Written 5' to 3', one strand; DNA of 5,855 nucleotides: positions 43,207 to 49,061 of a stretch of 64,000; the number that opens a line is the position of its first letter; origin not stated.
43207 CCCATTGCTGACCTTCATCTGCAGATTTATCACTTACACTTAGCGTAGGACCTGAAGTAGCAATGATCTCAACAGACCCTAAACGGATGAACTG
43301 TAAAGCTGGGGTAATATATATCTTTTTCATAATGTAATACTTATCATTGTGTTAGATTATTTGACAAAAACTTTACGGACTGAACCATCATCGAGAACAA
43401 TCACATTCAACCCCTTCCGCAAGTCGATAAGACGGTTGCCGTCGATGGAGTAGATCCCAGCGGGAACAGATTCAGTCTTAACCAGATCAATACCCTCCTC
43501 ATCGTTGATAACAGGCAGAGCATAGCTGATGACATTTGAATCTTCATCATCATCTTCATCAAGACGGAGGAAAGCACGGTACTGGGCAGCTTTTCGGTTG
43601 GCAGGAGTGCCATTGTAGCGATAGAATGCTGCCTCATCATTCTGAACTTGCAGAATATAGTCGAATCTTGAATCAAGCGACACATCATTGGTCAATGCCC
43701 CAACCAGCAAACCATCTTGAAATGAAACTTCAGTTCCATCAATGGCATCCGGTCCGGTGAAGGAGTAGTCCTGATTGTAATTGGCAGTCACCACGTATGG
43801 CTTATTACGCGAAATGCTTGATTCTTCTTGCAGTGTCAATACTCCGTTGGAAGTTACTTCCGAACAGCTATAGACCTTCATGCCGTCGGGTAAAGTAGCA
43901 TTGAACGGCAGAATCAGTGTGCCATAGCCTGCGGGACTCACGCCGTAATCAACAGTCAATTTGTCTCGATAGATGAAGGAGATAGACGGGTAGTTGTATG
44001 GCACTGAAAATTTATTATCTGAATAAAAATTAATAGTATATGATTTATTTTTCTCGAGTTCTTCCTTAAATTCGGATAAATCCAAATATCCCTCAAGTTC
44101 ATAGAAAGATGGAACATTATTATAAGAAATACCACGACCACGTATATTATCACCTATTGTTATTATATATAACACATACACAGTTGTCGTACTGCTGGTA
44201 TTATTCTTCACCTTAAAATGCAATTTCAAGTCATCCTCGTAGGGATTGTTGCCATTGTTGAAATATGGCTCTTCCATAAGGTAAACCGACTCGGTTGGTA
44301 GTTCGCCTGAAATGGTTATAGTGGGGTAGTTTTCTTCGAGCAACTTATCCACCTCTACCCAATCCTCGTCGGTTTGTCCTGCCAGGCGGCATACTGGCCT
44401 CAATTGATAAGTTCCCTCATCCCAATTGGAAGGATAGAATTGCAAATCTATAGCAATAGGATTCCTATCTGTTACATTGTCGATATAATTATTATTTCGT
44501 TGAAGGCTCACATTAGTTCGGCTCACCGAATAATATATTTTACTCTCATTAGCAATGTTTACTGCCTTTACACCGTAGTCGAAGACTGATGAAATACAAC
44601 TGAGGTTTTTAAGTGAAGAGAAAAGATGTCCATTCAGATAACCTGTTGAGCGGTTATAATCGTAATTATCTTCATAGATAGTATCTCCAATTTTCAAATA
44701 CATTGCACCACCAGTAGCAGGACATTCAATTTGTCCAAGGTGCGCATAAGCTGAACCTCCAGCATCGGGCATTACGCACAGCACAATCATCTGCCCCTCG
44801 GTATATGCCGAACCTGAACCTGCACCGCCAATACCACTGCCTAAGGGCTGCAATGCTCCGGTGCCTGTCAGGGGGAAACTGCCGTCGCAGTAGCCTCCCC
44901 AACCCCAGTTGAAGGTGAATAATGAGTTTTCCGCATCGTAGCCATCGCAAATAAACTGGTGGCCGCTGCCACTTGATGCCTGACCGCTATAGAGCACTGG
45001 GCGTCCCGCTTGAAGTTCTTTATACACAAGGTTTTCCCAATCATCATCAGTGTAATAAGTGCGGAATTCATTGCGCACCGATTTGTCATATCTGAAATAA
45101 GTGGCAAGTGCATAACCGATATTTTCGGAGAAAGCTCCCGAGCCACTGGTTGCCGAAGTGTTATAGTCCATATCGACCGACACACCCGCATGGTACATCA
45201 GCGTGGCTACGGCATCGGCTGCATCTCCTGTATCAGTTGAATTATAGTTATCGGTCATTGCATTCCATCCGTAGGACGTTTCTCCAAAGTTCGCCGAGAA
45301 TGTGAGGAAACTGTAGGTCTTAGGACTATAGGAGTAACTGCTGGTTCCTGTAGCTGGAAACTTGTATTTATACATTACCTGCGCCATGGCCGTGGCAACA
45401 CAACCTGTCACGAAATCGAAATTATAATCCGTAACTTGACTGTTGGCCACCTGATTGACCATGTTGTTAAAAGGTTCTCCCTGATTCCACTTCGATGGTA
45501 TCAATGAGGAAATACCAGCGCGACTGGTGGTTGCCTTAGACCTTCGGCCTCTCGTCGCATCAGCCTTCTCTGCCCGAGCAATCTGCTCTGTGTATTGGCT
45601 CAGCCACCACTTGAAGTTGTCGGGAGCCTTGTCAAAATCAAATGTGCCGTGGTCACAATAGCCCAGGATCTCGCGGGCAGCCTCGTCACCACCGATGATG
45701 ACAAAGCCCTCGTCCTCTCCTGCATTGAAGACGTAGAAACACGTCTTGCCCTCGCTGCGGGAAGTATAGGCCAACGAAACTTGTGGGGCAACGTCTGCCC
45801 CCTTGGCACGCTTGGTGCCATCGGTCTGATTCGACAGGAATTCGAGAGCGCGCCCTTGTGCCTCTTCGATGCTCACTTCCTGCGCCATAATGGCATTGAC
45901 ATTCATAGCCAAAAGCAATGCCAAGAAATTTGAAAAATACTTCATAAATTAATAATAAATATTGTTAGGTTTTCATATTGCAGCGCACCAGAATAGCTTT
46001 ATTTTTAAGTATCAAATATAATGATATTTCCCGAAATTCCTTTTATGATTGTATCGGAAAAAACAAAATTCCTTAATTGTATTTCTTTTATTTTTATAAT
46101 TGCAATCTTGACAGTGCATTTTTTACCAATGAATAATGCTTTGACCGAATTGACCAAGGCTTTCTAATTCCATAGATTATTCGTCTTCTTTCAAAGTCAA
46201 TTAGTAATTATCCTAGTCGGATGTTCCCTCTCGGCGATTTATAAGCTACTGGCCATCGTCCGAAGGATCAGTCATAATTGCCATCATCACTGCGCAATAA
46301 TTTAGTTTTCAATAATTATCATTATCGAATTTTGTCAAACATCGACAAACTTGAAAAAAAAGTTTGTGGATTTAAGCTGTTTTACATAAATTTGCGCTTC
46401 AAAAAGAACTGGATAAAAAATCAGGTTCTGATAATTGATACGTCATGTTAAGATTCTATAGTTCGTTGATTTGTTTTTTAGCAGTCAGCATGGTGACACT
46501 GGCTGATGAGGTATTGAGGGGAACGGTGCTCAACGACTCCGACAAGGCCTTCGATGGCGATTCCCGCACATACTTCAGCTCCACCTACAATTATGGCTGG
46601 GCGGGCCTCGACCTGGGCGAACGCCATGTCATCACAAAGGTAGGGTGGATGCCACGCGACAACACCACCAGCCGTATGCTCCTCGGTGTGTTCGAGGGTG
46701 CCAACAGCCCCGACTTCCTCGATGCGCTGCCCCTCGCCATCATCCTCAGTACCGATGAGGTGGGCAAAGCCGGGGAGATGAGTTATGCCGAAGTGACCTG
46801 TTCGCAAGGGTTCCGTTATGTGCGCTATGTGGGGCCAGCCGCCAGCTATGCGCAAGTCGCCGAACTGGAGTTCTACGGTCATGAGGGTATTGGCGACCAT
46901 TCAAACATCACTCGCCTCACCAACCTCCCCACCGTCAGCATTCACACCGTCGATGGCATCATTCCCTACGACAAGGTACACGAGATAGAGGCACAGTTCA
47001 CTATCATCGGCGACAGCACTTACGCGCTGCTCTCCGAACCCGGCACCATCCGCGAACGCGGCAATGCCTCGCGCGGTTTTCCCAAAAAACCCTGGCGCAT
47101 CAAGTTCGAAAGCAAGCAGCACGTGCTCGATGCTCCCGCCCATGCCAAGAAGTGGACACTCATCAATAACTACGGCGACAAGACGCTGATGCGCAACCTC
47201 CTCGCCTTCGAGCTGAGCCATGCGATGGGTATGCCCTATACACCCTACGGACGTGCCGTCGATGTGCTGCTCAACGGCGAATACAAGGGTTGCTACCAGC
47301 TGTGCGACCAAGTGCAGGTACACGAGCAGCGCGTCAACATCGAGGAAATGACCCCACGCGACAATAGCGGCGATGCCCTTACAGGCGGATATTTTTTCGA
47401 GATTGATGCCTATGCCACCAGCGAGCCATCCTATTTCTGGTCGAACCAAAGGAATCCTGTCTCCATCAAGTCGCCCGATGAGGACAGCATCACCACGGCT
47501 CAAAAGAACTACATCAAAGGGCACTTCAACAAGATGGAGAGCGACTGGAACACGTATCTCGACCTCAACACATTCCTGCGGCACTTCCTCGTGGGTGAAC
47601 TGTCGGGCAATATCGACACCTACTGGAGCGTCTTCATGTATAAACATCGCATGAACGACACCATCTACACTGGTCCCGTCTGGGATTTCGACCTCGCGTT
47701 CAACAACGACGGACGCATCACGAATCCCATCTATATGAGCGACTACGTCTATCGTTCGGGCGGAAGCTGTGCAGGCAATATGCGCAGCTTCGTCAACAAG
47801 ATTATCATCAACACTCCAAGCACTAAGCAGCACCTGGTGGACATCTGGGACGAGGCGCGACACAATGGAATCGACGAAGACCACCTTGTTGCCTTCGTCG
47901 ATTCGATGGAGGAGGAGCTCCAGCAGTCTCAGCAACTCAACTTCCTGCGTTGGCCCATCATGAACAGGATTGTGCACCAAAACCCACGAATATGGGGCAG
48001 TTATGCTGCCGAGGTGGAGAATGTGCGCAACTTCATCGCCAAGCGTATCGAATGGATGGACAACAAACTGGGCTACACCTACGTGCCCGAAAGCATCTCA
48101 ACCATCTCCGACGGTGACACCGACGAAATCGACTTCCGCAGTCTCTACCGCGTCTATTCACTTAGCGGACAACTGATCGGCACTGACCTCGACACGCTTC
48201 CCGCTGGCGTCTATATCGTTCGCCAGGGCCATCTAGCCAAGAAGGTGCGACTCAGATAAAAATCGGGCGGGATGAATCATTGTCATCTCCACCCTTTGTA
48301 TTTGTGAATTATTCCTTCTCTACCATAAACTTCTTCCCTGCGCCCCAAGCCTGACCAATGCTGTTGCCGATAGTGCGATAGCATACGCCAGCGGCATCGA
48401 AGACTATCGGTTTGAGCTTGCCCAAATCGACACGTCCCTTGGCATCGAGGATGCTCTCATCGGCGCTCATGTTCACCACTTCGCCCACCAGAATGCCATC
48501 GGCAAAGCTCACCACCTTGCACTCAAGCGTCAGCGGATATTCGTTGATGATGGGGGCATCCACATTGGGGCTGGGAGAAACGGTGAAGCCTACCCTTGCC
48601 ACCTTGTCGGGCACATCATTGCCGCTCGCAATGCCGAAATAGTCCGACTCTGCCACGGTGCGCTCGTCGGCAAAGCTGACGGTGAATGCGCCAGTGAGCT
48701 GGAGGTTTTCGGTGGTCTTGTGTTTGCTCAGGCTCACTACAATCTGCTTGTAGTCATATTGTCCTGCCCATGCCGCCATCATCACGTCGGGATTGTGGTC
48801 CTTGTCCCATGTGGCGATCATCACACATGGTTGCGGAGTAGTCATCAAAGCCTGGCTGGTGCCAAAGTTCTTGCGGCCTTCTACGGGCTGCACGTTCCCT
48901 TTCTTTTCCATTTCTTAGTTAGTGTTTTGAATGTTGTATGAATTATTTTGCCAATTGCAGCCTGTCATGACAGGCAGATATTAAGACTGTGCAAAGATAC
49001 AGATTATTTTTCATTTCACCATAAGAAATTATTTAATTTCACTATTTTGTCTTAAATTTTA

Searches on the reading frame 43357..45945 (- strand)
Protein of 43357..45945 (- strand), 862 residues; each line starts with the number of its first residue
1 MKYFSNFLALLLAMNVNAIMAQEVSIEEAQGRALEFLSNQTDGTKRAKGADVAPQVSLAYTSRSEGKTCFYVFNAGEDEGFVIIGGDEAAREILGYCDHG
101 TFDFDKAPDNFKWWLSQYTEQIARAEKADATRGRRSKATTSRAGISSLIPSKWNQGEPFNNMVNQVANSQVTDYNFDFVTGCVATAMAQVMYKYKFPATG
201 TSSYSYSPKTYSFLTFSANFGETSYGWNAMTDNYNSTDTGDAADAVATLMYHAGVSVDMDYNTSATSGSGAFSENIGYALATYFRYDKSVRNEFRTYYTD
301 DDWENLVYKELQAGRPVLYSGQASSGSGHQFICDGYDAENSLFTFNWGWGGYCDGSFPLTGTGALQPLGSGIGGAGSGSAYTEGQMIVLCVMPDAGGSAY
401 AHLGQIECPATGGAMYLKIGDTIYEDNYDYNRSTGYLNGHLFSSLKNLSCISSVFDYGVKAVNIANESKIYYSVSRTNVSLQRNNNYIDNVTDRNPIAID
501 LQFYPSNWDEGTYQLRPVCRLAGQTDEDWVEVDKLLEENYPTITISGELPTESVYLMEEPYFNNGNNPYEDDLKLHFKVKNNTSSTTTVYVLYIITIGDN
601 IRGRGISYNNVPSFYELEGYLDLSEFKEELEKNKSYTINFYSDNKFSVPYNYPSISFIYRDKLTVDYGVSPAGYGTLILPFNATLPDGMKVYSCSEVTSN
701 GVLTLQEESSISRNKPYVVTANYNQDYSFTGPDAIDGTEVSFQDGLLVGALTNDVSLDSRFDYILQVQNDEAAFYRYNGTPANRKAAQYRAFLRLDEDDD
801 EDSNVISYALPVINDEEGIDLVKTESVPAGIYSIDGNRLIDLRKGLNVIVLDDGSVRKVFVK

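Call 42: search_protein_families(library=pfam, proteins=[window:43357-45945:-], max_evalue=0.001)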
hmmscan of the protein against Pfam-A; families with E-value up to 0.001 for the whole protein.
window:43357-45945:- (862 aa): 3 families
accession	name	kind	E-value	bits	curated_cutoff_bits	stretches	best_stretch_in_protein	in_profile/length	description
PF01640.23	Peptidase_C10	-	7.6e-60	202.9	26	1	153-357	1-194/194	Peptidase C10 family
PF13734.11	Inhibitor_I69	-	1.4e-24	86.8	25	1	21-122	1-98/98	Spi protease inhibitor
PF13529.12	Peptidase_C39_2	-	0.00058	20.9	24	0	274-346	55-140/143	Peptidase_C39 like family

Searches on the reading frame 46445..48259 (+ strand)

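Call 42: search_protein_families(library=pfam, proteins=[window:46445-48259:+], max_evalue=0.001)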
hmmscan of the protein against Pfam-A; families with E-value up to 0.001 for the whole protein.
window:46445-48259:+ (604 aa): 1 family
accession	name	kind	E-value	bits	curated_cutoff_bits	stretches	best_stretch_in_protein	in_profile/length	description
PF08757.17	CotH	-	3.1e-43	148.9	23.8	1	202-538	1-322/322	CotH kinase protein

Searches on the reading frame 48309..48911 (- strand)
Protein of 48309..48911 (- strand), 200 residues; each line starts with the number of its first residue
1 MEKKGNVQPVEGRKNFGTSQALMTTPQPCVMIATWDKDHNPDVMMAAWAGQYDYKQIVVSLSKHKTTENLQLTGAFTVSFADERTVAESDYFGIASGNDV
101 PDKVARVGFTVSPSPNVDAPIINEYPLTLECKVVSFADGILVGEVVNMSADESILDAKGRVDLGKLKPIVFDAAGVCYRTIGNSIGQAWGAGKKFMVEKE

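Call 42: search_protein_families(library=pfam, proteins=[window:48309-48911:-], max_evalue=0.001)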
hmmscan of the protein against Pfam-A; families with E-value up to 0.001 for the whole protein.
window:48309-48911:- (200 aa): 1 family
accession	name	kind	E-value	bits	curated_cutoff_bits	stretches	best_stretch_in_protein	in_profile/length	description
PF01613.24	Flavin_Reduct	-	2.5e-15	57.3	27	1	24-154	3-137/153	Flavin reductase like domain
